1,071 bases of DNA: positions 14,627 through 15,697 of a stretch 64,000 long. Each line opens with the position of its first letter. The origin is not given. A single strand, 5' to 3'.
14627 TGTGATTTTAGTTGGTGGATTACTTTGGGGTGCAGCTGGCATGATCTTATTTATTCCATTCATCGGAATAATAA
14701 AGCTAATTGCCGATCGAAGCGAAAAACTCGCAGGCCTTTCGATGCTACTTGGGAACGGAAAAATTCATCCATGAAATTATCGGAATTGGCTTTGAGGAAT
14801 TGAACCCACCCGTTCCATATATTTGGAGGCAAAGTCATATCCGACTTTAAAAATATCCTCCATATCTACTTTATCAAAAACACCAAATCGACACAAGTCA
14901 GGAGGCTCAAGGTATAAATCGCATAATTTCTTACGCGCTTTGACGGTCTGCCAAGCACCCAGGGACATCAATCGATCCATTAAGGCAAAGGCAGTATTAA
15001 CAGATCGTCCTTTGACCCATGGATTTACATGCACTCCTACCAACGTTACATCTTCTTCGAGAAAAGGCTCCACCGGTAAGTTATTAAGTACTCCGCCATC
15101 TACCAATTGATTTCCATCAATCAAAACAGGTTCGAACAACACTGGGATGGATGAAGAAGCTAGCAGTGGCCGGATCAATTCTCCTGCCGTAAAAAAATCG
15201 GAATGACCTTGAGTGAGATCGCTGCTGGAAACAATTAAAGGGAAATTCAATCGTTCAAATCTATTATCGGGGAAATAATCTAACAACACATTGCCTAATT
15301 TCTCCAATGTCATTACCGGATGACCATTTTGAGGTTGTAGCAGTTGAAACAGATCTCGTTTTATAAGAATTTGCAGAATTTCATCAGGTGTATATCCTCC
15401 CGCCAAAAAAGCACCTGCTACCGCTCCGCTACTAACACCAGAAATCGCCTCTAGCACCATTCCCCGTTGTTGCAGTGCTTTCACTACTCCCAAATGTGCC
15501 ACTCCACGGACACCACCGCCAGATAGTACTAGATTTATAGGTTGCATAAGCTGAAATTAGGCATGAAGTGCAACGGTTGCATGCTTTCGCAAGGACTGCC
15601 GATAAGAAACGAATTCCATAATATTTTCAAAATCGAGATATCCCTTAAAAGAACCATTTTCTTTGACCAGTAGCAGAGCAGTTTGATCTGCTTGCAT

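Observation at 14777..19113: Five-gene minus-strand module: baeRF-like, Usp, then tightly coupled TerB / CBS site-2 protease / patatin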

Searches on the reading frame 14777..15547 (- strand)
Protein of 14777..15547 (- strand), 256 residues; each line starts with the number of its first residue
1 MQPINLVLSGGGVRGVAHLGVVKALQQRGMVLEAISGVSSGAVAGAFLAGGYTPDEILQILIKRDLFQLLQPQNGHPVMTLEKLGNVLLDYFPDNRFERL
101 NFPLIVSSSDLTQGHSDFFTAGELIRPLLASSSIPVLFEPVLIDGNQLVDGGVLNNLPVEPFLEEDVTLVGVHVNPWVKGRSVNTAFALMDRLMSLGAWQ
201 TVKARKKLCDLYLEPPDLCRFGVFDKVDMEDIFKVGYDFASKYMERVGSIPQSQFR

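Call 3: search_protein_families(library=pfam, proteins=[window:14777-15547:-], max_evalue=0.01)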
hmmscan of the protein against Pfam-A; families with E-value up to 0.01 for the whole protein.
window:14777-15547:- (256 aa): 1 family
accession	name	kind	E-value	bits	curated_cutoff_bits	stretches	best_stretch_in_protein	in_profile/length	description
PF01734.28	Patatin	-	2.5e-35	122.8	27.7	1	6-163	1-191/191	Patatin-like phospholipase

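Call 4: search_protein_families(library=padloc, proteins=[window:14777-15547:-], max_evalue=0.01)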
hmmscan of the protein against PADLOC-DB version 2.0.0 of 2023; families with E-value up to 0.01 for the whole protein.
window:14777-15547:- (256 aa): 4 families
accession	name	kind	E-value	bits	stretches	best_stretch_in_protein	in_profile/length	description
PDLC00758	Effector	-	2.3e-11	41.6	1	6-159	9-189/331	Phospholipase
PDLC00757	Effector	-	8.7e-09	33.2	1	6-165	13-200/331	Phospholipase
PDLC00755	Effector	-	5e-05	20.6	1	6-102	14-112/311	Phospholipase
PDLC00756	Effector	-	0.0015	15.8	1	128-175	102-149/280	Phospholipase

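Call 5: search_protein_families(library=ncbifam, proteins=[window:14777-15547:-], max_evalue=0.01)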
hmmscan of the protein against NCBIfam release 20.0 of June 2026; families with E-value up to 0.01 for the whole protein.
window:14777-15547:- (256 aa): 4 families
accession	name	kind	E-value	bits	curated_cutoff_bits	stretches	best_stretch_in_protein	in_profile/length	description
NF043045.1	T4SS_VpdC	equivalog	7.1e-20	70.7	1000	2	123-170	467-514/880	Dot/Icm T4SS effector VpdC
NF007623.0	PRK10279.1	equivalog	2e-17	63.3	272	1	4-159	6-164/301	patatin-like phospholipase RssA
NF041079.1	CBASS_lipase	equivalog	2.2e-08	33.7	200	1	6-171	4-193/317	CBASS cGAMP-activated phospholipase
NF053870.1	DS2_1_antiphage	equivalog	0.00013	21.4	400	1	6-100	3-99/299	anti-phage phospholipase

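Call 36: search_solved_structures(query=window:14777-15547:-, max_evalue=0.001, show_alignments=1)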
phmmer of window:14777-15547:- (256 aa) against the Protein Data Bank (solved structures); distinct sequences matched with E-value up to 0.001: 9.
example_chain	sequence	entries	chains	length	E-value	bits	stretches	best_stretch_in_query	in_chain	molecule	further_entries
5fqu_A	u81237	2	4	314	4.7e-33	117.9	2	4-71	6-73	PATATIN-LIKE PROTEIN, PLPD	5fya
4kyi_A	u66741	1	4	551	7e-13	51.8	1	5-71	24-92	VipD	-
4akf_A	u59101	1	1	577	8e-13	51.6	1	5-71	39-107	VIPD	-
4akx_B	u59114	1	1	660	1.4e-08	37.7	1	5-74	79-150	EXOU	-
3tu3_B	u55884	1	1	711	1.7e-08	37.5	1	5-74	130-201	ExoU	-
4qmk_A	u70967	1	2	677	7.8e-07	32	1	3-73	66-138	Type III secretion system effector protein ExoU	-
9wn1_A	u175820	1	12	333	0.0006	22.6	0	6-159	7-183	Patatin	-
9wn0_A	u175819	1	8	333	0.00061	22.5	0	6-159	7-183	Patatin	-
9kh6_A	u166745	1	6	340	0.00065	22.4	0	6-159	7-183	Patatin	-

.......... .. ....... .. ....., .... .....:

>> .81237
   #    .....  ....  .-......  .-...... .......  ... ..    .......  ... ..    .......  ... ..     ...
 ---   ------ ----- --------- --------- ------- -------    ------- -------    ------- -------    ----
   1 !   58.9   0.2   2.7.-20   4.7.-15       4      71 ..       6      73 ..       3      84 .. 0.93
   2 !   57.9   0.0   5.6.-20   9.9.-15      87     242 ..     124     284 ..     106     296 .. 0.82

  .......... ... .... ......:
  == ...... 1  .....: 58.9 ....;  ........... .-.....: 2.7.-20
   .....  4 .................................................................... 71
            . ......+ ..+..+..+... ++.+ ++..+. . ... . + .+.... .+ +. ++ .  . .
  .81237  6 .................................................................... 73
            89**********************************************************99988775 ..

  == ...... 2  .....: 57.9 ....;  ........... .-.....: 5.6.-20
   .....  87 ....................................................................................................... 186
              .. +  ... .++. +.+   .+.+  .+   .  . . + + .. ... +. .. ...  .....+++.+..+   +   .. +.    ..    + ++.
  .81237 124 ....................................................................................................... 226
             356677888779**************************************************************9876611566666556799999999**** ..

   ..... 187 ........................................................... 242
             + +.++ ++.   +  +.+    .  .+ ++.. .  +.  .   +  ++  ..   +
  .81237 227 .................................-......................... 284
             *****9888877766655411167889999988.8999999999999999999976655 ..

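Call 79: find_homologous_proteins(query=window:14777-15547:-, max_evalue=1e-10)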
Query window:14777-15547:- (256 aa): 1754 proteins with E <= 1e-10 among 4682 candidates; the best 120 are listed.
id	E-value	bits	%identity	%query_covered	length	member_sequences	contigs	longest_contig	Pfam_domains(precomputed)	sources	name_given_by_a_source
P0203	3.6e-165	566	99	100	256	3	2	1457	PF01734.28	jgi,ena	jgi:NTE family protein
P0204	8.1e-108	378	64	100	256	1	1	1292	PF01734.28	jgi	jgi:NTE family protein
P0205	3.7e-105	369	61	100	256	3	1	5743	PF01734.28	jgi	jgi:NTE family protein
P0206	1.4e-102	360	62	98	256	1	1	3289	PF01734.28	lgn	-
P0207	9.7e-102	358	60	100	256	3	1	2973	PF01734.28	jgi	jgi:NTE family protein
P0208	1.1e-101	358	60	100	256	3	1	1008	PF01734.28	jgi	jgi:NTE family protein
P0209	2.7e-101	356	62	100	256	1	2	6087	PF01734.28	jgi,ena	-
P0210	4.4e-100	352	61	95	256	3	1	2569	PF01734.28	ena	-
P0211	1.1e-99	351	62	99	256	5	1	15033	PF01734.28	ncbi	-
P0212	1.3e-96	341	60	95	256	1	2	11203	PF01734.28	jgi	jgi:NTE family protein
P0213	2.7e-93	330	59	96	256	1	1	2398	PF01734.28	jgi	jgi:NTE family protein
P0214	3.1e-89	317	57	100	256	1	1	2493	PF01734.28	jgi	jgi:NTE family protein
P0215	1.5e-87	311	54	100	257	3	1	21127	PF01734.28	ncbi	ncbi:MAG: patatin-like phospholipase family protein [Bacteroidota bacterium]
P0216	5.5e-84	300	57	90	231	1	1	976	PF01734.28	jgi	-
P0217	1.5e-83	298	53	96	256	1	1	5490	PF01734.28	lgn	-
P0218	2.6e-81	291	52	96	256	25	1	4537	PF01734.28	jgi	-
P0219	2.9e-80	287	51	97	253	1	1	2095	PF01734.28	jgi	jgi:NTE family protein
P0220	1.1e-77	279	50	96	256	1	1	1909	PF01734.28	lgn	-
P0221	7.5e-71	257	48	96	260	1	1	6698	PF01734.28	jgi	jgi:NTE family protein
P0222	5.3e-70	254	44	99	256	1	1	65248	PF01734.28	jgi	jgi:NTE family protein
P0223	3.9e-69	251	50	95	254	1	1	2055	PF01734.28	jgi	jgi:NTE family protein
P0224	9.2e-69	250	48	94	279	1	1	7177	PF01734.28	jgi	jgi:NTE family protein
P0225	3.6e-68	248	50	97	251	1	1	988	PF01734.28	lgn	-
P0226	4.0e-68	248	45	96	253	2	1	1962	PF01734.28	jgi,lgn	jgi:NTE family protein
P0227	7.6e-68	247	45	96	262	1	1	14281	PF01734.28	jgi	jgi:NTE family protein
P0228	1.1e-67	246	46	96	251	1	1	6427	PF01734.28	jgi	jgi:NTE family protein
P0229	2.5e-67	245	46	96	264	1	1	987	PF01734.28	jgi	jgi:NTE family protein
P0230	2.8e-67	245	46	96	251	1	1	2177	PF01734.28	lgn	-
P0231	3.2e-67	245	48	94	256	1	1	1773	PF01734.28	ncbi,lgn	-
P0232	5.0e-67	244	46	95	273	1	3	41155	PF01734.28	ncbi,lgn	-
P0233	6.7e-67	244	45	95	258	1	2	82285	PF01734.28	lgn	-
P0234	7.9e-67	243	47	95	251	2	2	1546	PF01734.28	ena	-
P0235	4.8e-66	241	48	93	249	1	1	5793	PF01734.28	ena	-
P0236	7.8e-66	240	46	96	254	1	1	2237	PF01734.28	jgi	jgi:NTE family protein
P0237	8.9e-66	240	44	96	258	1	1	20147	PF01734.28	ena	-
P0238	1.5e-65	239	47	92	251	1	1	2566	PF01734.28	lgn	-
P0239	1.9e-65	239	47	94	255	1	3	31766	PF01734.28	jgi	jgi:NTE family protein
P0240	2.1e-65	239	46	96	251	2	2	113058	PF01734.28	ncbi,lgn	-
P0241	2.7e-65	238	45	98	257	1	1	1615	PF01734.28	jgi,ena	-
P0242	2.8e-65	238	45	95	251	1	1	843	PF01734.28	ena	-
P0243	4.3e-65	238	45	99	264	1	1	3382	PF01734.28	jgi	jgi:NTE family protein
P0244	4.4e-65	238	46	95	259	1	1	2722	PF01734.28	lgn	-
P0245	6.8e-65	237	47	95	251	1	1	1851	PF01734.28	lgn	-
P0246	7.4e-65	237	48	94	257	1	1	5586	PF01734.28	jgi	-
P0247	1.0e-64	236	46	95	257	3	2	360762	PF01734.28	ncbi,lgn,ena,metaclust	metaclust:\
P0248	1.5e-64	236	44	98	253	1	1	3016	PF01734.28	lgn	-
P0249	2.1e-64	235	46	95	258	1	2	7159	PF01734.28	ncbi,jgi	jgi:NTE family protein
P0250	2.2e-64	235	47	93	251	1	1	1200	PF01734.28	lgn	-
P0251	2.5e-64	235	46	95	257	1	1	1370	PF01734.28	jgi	jgi:NTE family protein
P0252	4.5e-64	234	44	98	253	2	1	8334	PF01734.28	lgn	-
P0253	5.0e-64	234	46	96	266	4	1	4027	PF01734.28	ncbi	-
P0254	5.6e-64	234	46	94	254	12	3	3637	PF01734.28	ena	-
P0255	6.9e-64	234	46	94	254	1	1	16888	PF01734.28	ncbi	ncbi:MAG: patatin-like phospholipase family protein [Bacteroidota bacterium]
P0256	8.1e-64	234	44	95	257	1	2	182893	PF01734.28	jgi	jgi:NTE family protein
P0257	9.3e-64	233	46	96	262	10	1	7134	PF01734.28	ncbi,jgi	jgi:NTE family protein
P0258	1.0e-63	233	45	95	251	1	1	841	PF01734.28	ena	-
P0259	1.5e-63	233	47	95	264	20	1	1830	PF01734.28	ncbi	-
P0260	1.5e-63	233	45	95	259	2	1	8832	PF01734.28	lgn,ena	-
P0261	1.7e-63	233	45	90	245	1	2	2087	PF01734.28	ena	-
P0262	1.7e-63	232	46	95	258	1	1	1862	PF01734.28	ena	-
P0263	2.2e-63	232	48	91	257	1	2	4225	PF01734.28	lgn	-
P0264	3.2e-63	232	44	95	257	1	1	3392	PF01734.28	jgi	jgi:NTE family protein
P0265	8.8e-63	230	44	97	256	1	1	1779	PF01734.28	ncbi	ncbi:MAG: patatin-like phospholipase family protein [Cyclobacteriaceae bacterium]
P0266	9.9e-63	230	44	95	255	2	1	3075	PF01734.28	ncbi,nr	ncbi:MAG TPA: patatin-like phospholipase family protein [Bacteroidia bacterium]|nr:patatin-like phos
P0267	1.2e-62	230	46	93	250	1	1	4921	PF01734.28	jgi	-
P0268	1.6e-62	229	42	98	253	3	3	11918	PF01734.28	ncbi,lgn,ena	-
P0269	3.0e-62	228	45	97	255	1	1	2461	PF01734.28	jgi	-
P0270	4.5e-62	228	42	98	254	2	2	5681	PF01734.28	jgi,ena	-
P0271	5.7e-62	227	44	95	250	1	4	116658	PF01734.28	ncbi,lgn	-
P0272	8.1e-62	227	43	98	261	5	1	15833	PF01734.28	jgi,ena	-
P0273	1.1e-61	227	44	93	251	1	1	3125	PF01734.28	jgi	jgi:NTE family protein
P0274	1.6e-61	226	45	96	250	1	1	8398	PF01734.28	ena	-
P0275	2.1e-61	226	43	98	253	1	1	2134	PF01734.28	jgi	jgi:NTE family protein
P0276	2.2e-61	226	44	93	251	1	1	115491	PF01734.28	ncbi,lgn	-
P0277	2.3e-61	225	44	98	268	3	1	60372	PF01734.28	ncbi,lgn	-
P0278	2.7e-61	225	44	96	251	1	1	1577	PF01734.28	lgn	-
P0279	3.4e-61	225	43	97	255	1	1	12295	PF01734.28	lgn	-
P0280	3.8e-61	225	44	96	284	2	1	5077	PF01734.28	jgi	jgi:NTE family protein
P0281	4.8e-61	224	46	94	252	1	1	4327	PF01734.28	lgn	-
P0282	6.8e-61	224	44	95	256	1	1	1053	PF01734.28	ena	-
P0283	2.3e-60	222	45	96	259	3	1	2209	PF01734.28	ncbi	-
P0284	2.5e-60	222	45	93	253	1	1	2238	PF01734.28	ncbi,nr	ncbi:MAG: patatin-like phospholipase family protein [Verrucomicrobia bacterium]|nr:patatin-like phos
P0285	3.2e-60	222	44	95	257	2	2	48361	PF01734.28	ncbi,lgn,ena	-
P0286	5.0e-60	221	42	96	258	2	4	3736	PF01734.28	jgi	jgi:NTE family protein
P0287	5.2e-60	221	44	94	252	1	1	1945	PF01734.28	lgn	-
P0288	5.3e-60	221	44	96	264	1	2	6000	PF01734.28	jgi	jgi:NTE family protein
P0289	5.5e-60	221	43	95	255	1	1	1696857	PF01734.28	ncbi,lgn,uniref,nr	ncbi:patatin-like phospholipase family protein [Dyadobacter psychrophilus]|uniref:NTE family protein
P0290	6.1e-60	221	44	96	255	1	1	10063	PF01734.28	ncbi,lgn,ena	-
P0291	7.9e-60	220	45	93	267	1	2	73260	PF01734.28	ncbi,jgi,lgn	jgi:NTE family protein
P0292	8.7e-60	220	46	95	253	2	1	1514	PF01734.28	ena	-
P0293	1.0e-59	220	47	92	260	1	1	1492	PF01734.28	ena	-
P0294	1.4e-59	220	42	96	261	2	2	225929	PF01734.28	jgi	-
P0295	1.5e-59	220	41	97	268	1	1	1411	PF01734.28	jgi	jgi:NTE family protein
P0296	2.4e-59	219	44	95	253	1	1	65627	PF01734.28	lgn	-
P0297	2.6e-59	219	42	98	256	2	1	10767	PF01734.28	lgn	-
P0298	2.9e-59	219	45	93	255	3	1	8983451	PF01734.28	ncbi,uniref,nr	ncbi:patatin-like phospholipase family protein [Rhodocytophaga rosea]|uniref:Patatin-like phospholip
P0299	3.2e-59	218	46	94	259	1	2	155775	PF01734.28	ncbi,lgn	-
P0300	3.5e-59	218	46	92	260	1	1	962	PF01734.28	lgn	-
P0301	3.5e-59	218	45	94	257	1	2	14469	PF01734.28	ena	-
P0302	4.0e-59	218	43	93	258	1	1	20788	PF01734.28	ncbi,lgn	ncbi:MAG: patatin-like phospholipase family protein [Bacteroidota bacterium]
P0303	4.5e-59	218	43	97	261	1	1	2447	PF01734.28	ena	-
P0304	5.1e-59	218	45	93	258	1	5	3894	PF01734.28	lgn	-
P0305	6.2e-59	218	44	97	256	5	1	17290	PF01734.28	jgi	jgi:NTE family protein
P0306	6.9e-59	217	43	96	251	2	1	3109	PF01734.28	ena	-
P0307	1.2e-58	217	45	94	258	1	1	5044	PF01734.28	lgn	-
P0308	1.2e-58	217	46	92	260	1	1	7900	PF01734.28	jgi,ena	-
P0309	1.5e-58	216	43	96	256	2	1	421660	PF01734.28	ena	-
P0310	1.7e-58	216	42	93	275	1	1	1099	PF01734.28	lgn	-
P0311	1.9e-58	216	43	96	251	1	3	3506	PF01734.28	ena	-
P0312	2.0e-58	216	44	95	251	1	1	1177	PF01734.28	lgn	-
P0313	2.2e-58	216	43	96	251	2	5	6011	PF01734.28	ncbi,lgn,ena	-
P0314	2.2e-58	216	46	99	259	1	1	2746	PF01734.28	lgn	-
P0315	2.3e-58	216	43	99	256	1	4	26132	PF01734.28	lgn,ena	-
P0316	2.7e-58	215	43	94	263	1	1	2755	PF01734.28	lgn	-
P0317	2.9e-58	215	42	96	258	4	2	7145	PF01734.28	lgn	-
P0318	3.0e-58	215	44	95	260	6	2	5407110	PF01734.28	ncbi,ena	-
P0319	3.0e-58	215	43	96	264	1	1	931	PF01734.28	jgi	jgi:NTE family protein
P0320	3.4e-58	215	44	95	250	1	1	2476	PF01734.28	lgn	-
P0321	3.6e-58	215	45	92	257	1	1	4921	PF01734.28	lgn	-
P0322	3.9e-58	215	40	98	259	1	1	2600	PF01734.28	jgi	jgi:NTE family protein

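Call 80: find_encoding_contigs(protein=P0211, flank=6000, max_places=2)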
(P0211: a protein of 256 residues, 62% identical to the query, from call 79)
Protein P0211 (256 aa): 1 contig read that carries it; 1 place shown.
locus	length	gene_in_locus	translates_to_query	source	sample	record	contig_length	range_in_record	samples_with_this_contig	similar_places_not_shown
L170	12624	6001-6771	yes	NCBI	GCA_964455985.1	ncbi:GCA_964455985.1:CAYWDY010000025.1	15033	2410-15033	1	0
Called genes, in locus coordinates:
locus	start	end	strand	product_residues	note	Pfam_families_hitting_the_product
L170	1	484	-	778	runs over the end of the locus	PF01186:Lysyl_oxidase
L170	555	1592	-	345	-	PF03150:CCP_MauG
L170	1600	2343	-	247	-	PF20243:MbnP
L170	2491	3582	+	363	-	PF18845:baeRF_family3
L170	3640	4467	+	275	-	PF00582:Usp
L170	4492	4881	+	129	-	-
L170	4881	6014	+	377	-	-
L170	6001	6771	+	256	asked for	PF01734:Patatin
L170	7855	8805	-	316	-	PF02470:MlaD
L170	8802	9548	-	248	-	PF00005:ABC_tran, PF13304:AAA_21 (weak)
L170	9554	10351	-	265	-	PF02405:MlaE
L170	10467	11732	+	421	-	PF01566:Nramp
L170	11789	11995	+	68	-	PF11127:YgaP-like_TM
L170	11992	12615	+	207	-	PF00156:Pribosyltran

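Call 81: find_encoding_contigs(protein=P0222, flank=6000, max_places=2)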
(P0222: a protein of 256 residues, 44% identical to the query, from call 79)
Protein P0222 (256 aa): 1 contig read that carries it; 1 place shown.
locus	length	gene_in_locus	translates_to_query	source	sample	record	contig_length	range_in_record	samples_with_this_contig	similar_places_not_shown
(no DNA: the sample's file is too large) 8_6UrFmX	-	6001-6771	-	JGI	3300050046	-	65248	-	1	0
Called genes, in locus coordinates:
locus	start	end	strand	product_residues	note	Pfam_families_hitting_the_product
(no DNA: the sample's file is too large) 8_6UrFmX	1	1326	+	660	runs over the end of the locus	PF00512:HisKA, PF02518:HATPase_c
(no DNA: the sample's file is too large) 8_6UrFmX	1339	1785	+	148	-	PF00072:Response_reg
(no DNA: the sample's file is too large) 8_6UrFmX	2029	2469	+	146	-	-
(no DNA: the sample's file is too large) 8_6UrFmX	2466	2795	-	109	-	-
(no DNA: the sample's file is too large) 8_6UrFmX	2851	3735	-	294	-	PF03400:DDE_Tnp_IS1 (faint)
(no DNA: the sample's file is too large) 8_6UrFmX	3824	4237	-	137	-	-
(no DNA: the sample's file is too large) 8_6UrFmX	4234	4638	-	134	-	PF13744:HTH_37 (weak), PF01381:HTH_3, PF12844:HTH_19 (weak)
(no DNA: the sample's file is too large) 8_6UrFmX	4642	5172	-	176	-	-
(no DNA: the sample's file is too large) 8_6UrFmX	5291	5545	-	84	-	-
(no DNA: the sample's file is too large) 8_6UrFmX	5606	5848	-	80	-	-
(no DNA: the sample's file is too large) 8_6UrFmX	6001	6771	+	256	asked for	PF01734:Patatin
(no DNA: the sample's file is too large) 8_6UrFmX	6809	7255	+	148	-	PF20136:DUF6526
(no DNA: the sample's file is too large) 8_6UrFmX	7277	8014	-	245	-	PF01553:Acyltransferase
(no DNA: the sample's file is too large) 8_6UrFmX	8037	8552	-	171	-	PF13521:AAA_28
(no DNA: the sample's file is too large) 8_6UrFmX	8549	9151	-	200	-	PF04973:NMN_transporter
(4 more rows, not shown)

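Call 82: find_encoding_contigs(protein=P0289, flank=6000, max_places=2)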
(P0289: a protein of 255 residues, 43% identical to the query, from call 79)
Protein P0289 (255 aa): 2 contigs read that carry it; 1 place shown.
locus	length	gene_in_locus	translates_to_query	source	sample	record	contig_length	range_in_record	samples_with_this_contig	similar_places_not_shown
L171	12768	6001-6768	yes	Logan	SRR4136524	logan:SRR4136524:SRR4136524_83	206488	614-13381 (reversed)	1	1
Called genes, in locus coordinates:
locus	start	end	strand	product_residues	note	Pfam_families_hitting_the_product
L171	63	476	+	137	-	-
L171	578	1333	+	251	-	-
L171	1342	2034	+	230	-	PF04239:DUF421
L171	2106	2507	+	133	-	PF07166:DUF1398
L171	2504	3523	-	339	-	PF01212:Beta_elim_lyase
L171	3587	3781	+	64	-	-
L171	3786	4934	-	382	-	PF01266:DAO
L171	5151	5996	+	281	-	PF00753:Lactamase_B, PF23023:Anti-Pycsar_Apyc1 (faint)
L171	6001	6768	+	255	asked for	PF01734:Patatin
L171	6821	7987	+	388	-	PF13401:AAA_22 (faint), PF13173:AAA_14, PF13635:DUF4143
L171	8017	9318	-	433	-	PF01569:PAP2, PF22778:VCPO_2nd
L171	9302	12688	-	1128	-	PF01839:FG-GAP (faint), PF13517:FG-GAP_3, PF16743:PliI (faint), PF13517:FG-GAP_3, PF07593:UnbV_ASPIC, PF13517:FG-GAP_3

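Call 83: find_encoding_contigs(protein=P0298, flank=6000, max_places=2)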
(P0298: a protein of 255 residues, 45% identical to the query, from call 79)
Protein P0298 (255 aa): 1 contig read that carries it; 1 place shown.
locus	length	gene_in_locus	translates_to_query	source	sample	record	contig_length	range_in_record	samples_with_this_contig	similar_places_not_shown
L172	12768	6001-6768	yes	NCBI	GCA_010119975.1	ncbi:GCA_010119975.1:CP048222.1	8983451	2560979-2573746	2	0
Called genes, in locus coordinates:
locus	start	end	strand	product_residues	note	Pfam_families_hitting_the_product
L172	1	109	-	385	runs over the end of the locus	PF01594:AI-2E_transport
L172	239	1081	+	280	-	-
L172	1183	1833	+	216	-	-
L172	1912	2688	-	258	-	PF20243:MbnP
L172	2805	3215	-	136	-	-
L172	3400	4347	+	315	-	PF03255:ACCA, PF01039:Carboxyl_trans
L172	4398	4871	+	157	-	PF00583:Acetyltransf_1, PF13673:Acetyltransf_10, PF13508:Acetyltransf_7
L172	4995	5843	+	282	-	PF00753:Lactamase_B, PF23023:Anti-Pycsar_Apyc1 (faint)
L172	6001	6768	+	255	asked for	PF01734:Patatin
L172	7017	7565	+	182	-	PF01553:Acyltransferase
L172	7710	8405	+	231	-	PF01323:DSBA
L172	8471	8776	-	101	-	PF14114:DUF4286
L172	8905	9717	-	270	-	PF05050:Methyltransf_21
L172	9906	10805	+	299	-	PF00781:DAGK_cat, PF19279:YegS_C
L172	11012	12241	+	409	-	PF07690:MFS_1, PF13347:MFS_2 (weak), PF07895:DUF1673 (weak)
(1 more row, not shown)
